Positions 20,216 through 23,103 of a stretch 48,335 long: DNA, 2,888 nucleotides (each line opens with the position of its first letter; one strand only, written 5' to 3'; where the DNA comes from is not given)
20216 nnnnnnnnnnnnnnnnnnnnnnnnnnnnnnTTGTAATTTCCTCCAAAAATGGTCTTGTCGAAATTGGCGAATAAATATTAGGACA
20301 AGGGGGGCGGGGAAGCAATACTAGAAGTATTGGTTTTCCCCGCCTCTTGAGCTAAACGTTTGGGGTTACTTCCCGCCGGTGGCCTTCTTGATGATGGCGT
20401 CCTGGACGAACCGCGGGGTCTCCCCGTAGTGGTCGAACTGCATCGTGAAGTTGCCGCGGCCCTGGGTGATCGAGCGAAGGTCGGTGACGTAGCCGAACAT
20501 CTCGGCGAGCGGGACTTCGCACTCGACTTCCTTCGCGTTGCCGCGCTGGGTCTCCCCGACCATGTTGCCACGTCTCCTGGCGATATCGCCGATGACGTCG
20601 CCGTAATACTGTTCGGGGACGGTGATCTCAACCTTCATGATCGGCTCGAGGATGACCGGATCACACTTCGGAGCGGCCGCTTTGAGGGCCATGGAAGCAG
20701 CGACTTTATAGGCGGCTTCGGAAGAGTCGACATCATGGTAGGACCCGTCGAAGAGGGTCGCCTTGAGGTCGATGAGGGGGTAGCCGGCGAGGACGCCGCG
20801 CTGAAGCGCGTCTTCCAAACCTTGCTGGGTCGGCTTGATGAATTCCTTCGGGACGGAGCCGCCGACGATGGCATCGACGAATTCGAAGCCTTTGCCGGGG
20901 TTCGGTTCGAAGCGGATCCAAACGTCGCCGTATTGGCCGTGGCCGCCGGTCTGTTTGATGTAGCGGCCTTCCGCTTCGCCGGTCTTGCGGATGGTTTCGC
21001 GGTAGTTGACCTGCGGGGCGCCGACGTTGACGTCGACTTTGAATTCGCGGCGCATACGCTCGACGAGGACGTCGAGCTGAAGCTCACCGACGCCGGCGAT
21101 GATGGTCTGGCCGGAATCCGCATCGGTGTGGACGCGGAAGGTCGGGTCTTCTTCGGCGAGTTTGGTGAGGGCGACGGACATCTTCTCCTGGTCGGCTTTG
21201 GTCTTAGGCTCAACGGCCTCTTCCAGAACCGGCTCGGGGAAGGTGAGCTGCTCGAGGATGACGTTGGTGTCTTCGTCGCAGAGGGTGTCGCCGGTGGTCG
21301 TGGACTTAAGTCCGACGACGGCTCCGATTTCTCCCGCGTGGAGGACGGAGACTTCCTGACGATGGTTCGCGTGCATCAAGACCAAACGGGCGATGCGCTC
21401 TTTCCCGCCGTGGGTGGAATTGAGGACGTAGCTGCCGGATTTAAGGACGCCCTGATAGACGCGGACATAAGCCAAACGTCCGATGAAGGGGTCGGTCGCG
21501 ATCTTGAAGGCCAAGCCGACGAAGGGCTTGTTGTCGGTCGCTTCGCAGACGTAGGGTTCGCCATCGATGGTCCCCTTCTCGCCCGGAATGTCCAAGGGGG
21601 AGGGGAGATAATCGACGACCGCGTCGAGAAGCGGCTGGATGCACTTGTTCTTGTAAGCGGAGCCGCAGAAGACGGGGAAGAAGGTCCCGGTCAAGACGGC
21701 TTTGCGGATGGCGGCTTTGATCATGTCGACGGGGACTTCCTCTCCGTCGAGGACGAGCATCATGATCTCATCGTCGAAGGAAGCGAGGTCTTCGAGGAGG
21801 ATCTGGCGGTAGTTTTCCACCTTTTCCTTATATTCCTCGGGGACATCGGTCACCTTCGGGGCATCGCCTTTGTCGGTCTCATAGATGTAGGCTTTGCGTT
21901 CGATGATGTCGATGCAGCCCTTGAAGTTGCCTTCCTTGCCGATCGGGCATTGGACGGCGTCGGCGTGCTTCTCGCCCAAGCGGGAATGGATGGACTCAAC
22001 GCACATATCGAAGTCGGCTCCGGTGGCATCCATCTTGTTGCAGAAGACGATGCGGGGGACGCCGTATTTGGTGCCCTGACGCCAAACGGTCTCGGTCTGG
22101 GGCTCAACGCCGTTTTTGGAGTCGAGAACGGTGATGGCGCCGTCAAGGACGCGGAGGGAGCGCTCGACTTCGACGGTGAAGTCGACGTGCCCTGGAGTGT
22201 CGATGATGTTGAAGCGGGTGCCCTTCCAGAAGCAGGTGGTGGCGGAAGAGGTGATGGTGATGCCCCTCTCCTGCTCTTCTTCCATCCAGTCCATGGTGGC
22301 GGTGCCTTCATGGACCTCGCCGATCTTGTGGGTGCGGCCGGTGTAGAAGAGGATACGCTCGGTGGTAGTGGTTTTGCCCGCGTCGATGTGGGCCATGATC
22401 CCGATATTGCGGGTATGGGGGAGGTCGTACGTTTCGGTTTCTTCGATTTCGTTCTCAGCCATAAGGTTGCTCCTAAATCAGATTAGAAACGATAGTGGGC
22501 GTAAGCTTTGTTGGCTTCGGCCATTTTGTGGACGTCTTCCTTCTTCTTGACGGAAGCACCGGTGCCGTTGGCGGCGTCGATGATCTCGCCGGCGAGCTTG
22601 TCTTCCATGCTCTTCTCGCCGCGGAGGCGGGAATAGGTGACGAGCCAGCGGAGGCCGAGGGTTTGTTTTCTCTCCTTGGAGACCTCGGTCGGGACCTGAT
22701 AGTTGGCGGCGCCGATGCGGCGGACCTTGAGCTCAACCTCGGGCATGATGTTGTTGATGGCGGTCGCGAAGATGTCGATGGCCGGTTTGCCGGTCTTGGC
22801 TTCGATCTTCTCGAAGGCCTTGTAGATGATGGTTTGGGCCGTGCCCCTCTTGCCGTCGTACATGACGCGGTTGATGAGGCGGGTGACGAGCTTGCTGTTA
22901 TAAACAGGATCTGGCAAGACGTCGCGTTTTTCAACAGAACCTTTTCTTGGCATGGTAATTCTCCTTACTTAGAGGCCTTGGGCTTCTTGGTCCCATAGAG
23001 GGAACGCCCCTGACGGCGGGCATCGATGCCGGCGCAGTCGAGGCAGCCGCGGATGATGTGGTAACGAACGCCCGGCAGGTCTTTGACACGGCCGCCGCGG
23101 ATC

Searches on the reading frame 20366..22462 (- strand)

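Call 11: search_protein_families(library=pfam, proteins=[window:20366-22462:-], max_evalue=0.00001)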
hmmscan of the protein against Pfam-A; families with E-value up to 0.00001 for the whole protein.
window:20366-22462:- (698 aa): 7 families
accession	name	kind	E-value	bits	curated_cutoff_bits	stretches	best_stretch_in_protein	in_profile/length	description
PF00009.33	GTP_EFTU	-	2.2e-67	226.7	26.5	1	17-288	3-188/188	Elongation factor Tu GTP binding domain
PF03764.24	EFG_IV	-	6.4e-45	152.3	24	1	483-600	1-120/121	Elongation factor G, domain IV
PF00679.30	EFG_C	-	2.5e-30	104.8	27.9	1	604-688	2-87/89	Elongation factor G C-terminus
PF14492.12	EFG_III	-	4e-30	104.1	27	1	408-481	1-74/75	Elongation Factor G, domain III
PF22042.2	EF-G_D2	-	1.2e-16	61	27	1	313-396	1-83/84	Elongation factor G domain 2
PF03144.31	GTP_EFTU_D2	-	1.7e-15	57.6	30.3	1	328-395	1-73/73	Elongation factor Tu domain 2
PF16658.11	RF3_C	-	3.9e-10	40.1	40.1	1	416-494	14-92/132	Class II release factor RF3, C-terminal domain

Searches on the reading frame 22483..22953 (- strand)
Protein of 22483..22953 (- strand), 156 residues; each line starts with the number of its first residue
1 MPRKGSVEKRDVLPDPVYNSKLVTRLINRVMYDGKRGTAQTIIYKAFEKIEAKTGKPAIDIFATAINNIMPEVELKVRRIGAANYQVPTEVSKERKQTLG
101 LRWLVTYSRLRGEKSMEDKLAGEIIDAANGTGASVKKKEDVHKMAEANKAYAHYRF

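Call 11: search_protein_families(library=pfam, proteins=[window:22483-22953:-], max_evalue=0.00001)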
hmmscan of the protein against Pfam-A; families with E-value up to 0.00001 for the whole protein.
window:22483-22953:- (156 aa): 1 family
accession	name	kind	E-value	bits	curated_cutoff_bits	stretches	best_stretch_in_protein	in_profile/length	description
PF00177.27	Ribosomal_S7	-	2.9e-62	209.1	24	1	2-149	1-148/148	Ribosomal protein S7p/S5e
